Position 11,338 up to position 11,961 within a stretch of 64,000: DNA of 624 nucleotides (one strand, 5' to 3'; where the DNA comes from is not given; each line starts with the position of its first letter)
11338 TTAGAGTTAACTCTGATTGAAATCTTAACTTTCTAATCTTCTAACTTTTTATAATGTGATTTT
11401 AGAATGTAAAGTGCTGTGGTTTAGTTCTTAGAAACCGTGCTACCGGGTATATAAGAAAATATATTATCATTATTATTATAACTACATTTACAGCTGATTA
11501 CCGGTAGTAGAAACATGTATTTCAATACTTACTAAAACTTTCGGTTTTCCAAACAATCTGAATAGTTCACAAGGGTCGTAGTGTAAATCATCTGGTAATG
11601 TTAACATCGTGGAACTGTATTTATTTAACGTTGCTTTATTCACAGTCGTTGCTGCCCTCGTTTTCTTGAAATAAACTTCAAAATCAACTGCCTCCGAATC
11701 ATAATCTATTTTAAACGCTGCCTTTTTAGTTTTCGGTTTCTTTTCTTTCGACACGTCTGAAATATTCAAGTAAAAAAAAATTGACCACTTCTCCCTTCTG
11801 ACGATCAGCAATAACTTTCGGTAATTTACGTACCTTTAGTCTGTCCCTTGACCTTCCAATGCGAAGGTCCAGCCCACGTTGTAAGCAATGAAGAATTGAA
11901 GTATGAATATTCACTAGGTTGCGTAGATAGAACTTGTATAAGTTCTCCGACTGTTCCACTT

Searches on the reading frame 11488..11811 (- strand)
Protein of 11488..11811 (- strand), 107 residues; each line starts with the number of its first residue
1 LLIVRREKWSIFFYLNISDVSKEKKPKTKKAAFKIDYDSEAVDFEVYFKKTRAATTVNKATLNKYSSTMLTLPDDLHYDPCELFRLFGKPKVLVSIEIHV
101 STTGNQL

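Call 36: search_protein_families(library=pfam, proteins=[window:11488-11811:-], max_evalue=0.01)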
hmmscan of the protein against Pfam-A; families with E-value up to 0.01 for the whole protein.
window:11488-11811:- (107 aa): 1 family
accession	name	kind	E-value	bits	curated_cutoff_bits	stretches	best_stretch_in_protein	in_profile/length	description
PF05786.19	Cnd2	-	3.2e-13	49.7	29.8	1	16-95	455-536/764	Condensin complex subunit 2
